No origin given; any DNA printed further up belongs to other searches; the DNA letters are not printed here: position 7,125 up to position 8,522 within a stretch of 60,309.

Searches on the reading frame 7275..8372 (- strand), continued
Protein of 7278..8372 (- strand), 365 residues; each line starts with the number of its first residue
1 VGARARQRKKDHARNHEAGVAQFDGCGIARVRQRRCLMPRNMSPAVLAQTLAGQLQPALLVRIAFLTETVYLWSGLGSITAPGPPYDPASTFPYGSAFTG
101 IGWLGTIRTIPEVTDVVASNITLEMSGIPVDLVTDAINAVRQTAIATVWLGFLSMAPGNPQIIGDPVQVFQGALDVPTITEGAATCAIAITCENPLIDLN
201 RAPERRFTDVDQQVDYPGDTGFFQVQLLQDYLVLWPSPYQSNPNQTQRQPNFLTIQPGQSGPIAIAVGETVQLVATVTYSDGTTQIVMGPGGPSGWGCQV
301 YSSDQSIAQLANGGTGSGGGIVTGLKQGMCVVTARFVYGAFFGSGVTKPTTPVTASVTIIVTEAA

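Call 37: find_related_loci(query=A1, collection=metagenome_contigs, flank=10000)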
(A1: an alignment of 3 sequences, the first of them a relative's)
Query A1 (320 aa) in metagenome_contigs; peptide patterns used: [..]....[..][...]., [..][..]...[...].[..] (x = any residue, [..] = any of these).
600 stretches matched a pattern (row limit reached: there are more); 3 encode a relative of the query (tblastn E <= 1e-3); 3 distinct loci.
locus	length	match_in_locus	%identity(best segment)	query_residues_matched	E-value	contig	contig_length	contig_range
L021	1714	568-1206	66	18-320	5e-52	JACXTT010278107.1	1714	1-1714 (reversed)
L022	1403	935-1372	52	1-158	2e-44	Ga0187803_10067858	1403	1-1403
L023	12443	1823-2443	57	25-320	2e-35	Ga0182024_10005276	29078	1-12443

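Call 38: search_solved_structures(query=L020:3583-4866:+, max_evalue=1)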
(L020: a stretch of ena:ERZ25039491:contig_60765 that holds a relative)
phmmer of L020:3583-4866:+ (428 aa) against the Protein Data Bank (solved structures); distinct sequences matched with E-value up to 1: 1.
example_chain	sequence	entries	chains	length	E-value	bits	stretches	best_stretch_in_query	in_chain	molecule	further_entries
3mpc_A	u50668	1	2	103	1.1e-07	34.5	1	86-151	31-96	Fn3-like protein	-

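Call 39: search_dna_similar(query=L020:3583-4866:+, collection=phages, mode=protein, max_evalue=0.001, max_rows=10)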
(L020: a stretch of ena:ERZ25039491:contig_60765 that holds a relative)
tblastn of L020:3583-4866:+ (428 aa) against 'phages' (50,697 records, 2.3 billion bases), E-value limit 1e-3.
No match.

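Call 40: find_encoding_contigs(protein=P0085, flank=10000, max_places=1)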
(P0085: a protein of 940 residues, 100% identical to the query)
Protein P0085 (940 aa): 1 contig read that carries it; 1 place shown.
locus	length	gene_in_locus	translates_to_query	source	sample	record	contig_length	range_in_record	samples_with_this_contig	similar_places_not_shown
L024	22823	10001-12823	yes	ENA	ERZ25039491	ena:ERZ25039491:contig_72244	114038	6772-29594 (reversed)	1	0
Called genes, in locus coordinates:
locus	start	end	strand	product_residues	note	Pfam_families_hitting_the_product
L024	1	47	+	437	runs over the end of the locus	PF01833:TIG (faint)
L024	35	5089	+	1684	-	-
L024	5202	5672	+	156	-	-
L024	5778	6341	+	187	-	-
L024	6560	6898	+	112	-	-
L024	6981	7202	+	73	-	-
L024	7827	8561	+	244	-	-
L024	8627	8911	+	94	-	-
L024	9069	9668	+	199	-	-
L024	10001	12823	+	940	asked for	-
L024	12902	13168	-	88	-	-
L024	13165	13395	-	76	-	-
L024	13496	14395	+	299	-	-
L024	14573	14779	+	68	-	-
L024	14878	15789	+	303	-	PF02368:Big_2 (faint)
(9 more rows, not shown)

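Call 41: find_homologous_proteins(query=L020:3-1367:+, max_evalue=0.00001)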
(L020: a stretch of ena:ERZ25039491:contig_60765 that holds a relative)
Query L020:3-1367:+ (455 aa): 3 proteins with E <= 0.00001 among 8000 candidates.
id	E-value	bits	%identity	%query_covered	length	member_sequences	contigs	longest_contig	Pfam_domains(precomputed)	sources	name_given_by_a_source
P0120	5.6e-64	235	56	49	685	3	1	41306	-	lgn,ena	-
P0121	4.6e-22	96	29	93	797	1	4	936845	-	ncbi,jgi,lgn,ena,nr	ncbi:MAG TPA: hypothetical protein VMB19_08245 [Silvibacterium sp.]|nr:hypothetical protein [Silviba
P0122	1.7e-20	91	25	99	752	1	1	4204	PF13229.13,PF22842.4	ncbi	-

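Call 42: find_encoding_contigs(protein=P0120, flank=10000, max_places=2)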
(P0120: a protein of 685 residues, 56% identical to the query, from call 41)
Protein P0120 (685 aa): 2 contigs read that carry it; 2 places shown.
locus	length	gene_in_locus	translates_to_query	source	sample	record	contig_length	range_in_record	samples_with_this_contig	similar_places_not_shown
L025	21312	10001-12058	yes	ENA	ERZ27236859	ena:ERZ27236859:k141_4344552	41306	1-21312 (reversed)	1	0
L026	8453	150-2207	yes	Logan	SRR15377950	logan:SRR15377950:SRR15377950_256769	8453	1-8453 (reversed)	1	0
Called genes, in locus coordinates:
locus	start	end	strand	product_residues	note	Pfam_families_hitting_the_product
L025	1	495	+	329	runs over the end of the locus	PF00248:Aldo_ket_red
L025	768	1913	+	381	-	PF04261:Dyp_perox_N, PF20628:Dyp_perox_C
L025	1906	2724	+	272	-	PF04454:Linocin_M18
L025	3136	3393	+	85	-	-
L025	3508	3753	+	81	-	-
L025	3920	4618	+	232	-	PF13545:HTH_Crp_2 (faint)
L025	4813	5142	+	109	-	-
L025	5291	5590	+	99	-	-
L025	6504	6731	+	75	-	PF12728:HTH_17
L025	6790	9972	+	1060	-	-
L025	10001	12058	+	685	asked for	-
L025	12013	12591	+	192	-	-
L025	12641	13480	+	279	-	-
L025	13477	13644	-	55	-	-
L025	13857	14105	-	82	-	-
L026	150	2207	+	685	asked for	-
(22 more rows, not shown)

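Call 44: find_related_loci(query=A2, collection=viral_contigs, flank=10000)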
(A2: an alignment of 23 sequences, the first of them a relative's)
Query A2 (324 aa) in viral_contigs; peptide patterns used: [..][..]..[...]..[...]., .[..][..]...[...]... (x = any residue, [..] = any of these).
66 stretches matched a pattern; 41 encode a relative of the query (tblastn E <= 1e-3); 41 distinct loci.
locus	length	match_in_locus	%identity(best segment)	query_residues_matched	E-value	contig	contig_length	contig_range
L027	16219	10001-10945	56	2-322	3e-106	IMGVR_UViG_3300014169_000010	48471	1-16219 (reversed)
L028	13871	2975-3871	55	1-320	2e-96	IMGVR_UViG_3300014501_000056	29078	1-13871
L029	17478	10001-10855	48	1-300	7e-79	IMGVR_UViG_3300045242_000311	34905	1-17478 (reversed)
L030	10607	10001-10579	62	2-197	8e-76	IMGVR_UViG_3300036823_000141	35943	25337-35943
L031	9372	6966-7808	46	1-294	5e-76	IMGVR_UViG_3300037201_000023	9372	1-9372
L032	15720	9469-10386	45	1-295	3e-75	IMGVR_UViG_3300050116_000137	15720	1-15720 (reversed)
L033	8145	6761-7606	46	1-294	5e-74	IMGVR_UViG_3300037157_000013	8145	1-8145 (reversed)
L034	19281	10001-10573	61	1-195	9e-72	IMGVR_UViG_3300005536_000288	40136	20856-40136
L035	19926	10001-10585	57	1-199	1e-70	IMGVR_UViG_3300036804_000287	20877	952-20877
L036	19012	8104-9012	43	1-320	5e-70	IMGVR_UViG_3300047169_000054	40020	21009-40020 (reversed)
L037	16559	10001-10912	44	1-320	3e-69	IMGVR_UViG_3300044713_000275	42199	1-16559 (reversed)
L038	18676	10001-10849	45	1-297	2e-68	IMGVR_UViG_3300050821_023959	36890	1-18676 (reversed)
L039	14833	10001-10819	45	14-294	5e-67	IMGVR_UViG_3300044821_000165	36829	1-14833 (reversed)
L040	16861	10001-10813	44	17-299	4e-67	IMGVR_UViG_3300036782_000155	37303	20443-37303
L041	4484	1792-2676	44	2-320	6e-67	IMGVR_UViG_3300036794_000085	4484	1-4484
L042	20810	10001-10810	43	13-294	5e-66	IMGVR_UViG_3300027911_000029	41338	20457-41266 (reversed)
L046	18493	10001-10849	43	1-294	1e-65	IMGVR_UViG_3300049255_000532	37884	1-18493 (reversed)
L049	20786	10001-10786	42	17-295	5e-64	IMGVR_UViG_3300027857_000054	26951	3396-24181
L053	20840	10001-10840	43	1-294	1e-61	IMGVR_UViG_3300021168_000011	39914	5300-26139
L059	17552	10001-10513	42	10-194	8e-43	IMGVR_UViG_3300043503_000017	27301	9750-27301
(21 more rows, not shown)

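Call 45: find_related_loci(query=A2, collection=genome_contigs, flank=10000)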
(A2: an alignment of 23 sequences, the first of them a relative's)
Query A2 (324 aa) in genome_contigs; peptide patterns used: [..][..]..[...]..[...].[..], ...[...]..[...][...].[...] (x = any residue, [..] = any of these).
52 stretches matched a pattern; 3 encode a relative of the query (tblastn E <= 1e-3); 3 distinct loci.
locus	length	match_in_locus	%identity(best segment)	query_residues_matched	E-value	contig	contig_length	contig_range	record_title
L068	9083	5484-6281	43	17-294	9e-68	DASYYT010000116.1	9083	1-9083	MAG TPA_asm: Candidatus Sulfotelmatobacter sp. isolate SMAG_U6342 k141_485066, whole genome shotgun sequence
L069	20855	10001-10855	44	1-297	2e-65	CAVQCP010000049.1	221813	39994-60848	MAG: uncultured Acidobacteriaceae bacterium isolate MFD02138.bin.2.76 genome assembly, contig: contig_23018, whole genom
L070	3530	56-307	44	111-194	7e-20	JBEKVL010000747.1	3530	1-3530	MAG: Tepidisphaeraceae bacterium isolate SPRUCE 603 SPRUCE_603_747, whole genome shotgun sequence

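Call 49: search_protein_families(library=pfam, max_evalue=0.001, proteins=[L029:46-1245:+, L042:71-1411:+, L046:75-1613:+, L049:90-1442:+, L053:3-1586:+, L059:403-1938:+, L059:2612-3841:+, L034:199-1923:+, L034:1940-3826:+, L069:186-1202:+])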
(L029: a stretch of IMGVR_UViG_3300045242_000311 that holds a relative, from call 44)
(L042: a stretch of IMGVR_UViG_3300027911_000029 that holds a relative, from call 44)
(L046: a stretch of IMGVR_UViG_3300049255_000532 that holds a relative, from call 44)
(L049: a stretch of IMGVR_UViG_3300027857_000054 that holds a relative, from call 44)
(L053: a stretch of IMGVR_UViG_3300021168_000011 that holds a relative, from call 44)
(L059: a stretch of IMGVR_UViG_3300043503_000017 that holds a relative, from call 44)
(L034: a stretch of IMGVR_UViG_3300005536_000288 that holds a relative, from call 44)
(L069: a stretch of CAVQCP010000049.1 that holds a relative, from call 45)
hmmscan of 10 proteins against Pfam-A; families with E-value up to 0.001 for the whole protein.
L029:46-1245:+ (400 aa): 0 families

L042:71-1411:+ (447 aa): 0 families

L046:75-1613:+ (513 aa): 0 families

L049:90-1442:+ (451 aa): 0 families

L053:3-1586:+ (528 aa): 0 families

L059:403-1938:+ (512 aa): 1 family
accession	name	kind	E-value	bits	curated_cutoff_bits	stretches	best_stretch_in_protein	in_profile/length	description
PF04860.17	Phage_portal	-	9.9e-62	209.4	39.1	1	51-388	3-321/321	Phage portal protein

L059:2612-3841:+ (410 aa): 1 family
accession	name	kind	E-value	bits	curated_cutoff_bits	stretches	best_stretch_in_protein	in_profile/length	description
PF05065.19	Phage_capsid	-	6e-52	177.2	24.2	1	142-406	2-279/280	Phage capsid family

L034:199-1923:+ (575 aa): 0 families

L034:1940-3826:+ (629 aa): 0 families

L069:186-1202:+ (339 aa): 0 families

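Call 50: find_related_loci(query=L027:35-2041:+, collection=viral_contigs, flank=10000)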
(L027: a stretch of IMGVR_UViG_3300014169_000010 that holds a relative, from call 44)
Query L027:35-2041:+ (668 aa) in viral_contigs; peptide patterns used: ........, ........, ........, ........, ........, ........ (x = any residue, [..] = any of these).
2 stretches matched a pattern; 2 encode a relative of the query (tblastn E <= 1e-3); 1 distinct loci.
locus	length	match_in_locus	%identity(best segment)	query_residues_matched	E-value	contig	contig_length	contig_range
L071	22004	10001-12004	100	1-668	0e+0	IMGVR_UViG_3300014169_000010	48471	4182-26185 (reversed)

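Call 52: search_protein_families(library=phrogs, max_evalue=0.01, proteins=[L071:177-1226:+, L071:1233-2516:+, L071:2575-3027:+, L071:3055-3486:+, L071:3489-3848:+, L071:3858-4268:+, L071:4297-8211:+, L042:71-1411:+, L053:3-1586:+, L034:1940-3826:+])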
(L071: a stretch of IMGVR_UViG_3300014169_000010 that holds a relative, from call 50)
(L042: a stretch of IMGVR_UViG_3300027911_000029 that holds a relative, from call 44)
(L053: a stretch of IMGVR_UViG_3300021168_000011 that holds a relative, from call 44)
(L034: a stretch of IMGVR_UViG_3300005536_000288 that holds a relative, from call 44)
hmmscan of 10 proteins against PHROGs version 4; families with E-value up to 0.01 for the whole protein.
L071:177-1226:+ (350 aa): 4 families
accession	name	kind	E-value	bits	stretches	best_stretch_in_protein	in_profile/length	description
phrog_14775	-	moron, auxiliary metabolic gene and host takeover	1.8e-27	97.3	1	5-208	4-183/203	glycosyltransferase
phrog_8858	-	moron, auxiliary metabolic gene and host takeover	1e-16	61.7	1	61-210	46-192/395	glycosyltransferase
phrog_2616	-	unknown function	5.5e-06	27.9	1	257-314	18-73/77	-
phrog_829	-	unknown function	0.0078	17.4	1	258-299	14-55/63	-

L071:1233-2516:+ (428 aa): 2 families
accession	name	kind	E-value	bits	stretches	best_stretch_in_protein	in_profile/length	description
phrog_442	-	connector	4.8e-12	46.7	2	5-182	78-205/270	head-tail adaptor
phrog_40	-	connector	5.1e-11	43.4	1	368-416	89-133/201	head-tail adaptor Ad1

L071:2575-3027:+ (151 aa): 0 families

L071:3055-3486:+ (144 aa): 0 families

L071:3489-3848:+ (120 aa): 2 families
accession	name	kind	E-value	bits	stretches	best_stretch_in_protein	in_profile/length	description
phrog_25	-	connector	9.6e-12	46.5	1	20-117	45-147/286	head closure Hc1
phrog_1059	-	connector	0.0003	21.8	1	46-114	36-108/111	head-tail adaptor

L071:3858-4268:+ (137 aa): 0 families

L071:4297-8211:+ (1305 aa): 0 families

L042:71-1411:+ (447 aa): 0 families

L053:3-1586:+ (528 aa): 0 families

L034:1940-3826:+ (629 aa): 0 families

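Call 53: find_related_loci(query=L071:177-1226:+, collection=viral_contigs, flank=10000)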
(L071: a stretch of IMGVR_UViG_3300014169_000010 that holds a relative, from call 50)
Query L071:177-1226:+ (350 aa) in viral_contigs; peptide patterns used: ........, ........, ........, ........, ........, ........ (x = any residue, [..] = any of these).
14 stretches matched a pattern; 1 encode a relative of the query (tblastn E <= 1e-3); 1 distinct loci.
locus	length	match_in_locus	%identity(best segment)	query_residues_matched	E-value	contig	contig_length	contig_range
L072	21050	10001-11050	100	1-350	0e+0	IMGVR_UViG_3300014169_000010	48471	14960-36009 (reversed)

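Call 55: search_protein_families(library=pfam, max_evalue=0.01, proteins=[L072:818-1309:+, L072:1817-3475:+, L072:3493-5421:+, L072:5439-6863:+, L072:6766-7713:+, L072:7686-8585:+, L072:8581-9327:+, L072:9258-10001:+])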
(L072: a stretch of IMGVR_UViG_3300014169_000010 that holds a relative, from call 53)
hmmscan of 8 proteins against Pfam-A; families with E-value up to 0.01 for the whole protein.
L072:818-1309:+ (164 aa): 1 family
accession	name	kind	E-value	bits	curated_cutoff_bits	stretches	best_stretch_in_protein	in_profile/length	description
PF13240.11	Zn_Ribbon_1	-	0.0071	16.5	25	1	11-26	2-17/23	zinc-ribbon domain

L072:1817-3475:+ (553 aa): 1 family
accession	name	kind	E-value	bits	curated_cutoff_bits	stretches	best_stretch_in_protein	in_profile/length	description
PF04860.17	Phage_portal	-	1.1e-86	291.4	39.1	1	65-397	1-320/321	Phage portal protein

L072:3493-5421:+ (643 aa): 4 families
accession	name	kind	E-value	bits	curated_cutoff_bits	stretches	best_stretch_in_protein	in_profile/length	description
PF00574.28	CLP_protease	-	3.3e-34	118.8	20.2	1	45-184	40-181/182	Clp protease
PF05667.16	CCDC22_CC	-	5.8e-06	26.1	39.2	1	236-511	86-346/477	CCDC22 protein coiled-coil region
PF01972.22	SDH_protease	-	3.1e-05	23.6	31.3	1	53-117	93-157/286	ClpP-like SDH-type serine proteinase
PF25145.1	NfeD1b_N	-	0.0013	18.8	40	1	51-127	31-107/189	NfeD1b, N-terminal domain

L072:5439-6863:+ (475 aa): 1 family
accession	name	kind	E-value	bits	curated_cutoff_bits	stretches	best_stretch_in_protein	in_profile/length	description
PF05065.19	Phage_capsid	-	1e-62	212.5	24.2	1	193-469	1-277/280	Phage capsid family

L072:6766-7713:+ (316 aa): 2 families
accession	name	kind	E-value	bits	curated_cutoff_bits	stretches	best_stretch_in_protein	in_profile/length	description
PF13632.12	Glyco_trans_2_3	-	0.00055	20.2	27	1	208-261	77-128/198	Glycosyl transferase family group 2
PF13641.12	Glyco_tranf_2_3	-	0.0057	17.1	27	0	207-256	163-212/230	Glycosyltransferase like family 2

L072:7686-8585:+ (300 aa): 11 families
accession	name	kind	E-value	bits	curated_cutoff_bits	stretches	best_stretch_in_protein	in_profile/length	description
PF01370.27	Epimerase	-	2.4e-41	142.2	20.9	1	13-233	1-240/240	NAD dependent epimerase/dehydratase family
PF16363.11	GDP_Man_Dehyd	-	7e-31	108.3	27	2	14-127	1-130/332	GDP-mannose 4,6 dehydratase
PF01073.25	3Beta_HSD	-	7.2e-17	61.8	22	1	14-221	1-229/280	3-beta hydroxysteroid dehydrogenase/isomerase family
PF07993.18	NAD_binding_4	-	1.3e-12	47.9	20.1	2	70-132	84-142/258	Male sterility protein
PF02719.21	Polysacc_synt_2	-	2.7e-11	43.6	20.2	1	13-156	1-156/293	Polysaccharide biosynthesis protein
PF04321.23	RmlD_sub_bind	-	2.5e-08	33.8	27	1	12-115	2-92/287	RmlD substrate binding domain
PF13460.12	NAD_binding_10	-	3.5e-06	27.4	27.2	1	17-131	1-102/184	NAD(P)H-binding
PF00106.31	adh_short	-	0.00011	22.3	26.6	1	11-154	1-165/195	short chain dehydrogenase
PF08659.16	KR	-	0.00044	20.6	22.6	0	13-34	3-24/180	KR domain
PF13561.12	adh_short_C2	-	0.0024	17.9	27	1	24-154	10-159/236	Enoyl-(Acyl carrier protein) reductase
PF05368.20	NmrA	-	0.0098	15.9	27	0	11-39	3-31/298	NmrA-like family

L072:8581-9327:+ (249 aa): 0 families

L072:9258-10001:+ (248 aa): 1 family
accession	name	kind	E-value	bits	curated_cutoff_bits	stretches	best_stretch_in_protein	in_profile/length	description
PF01762.27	Galactosyl_T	-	6.1e-07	29.9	23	1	43-130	4-100/195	Galactosyltransferase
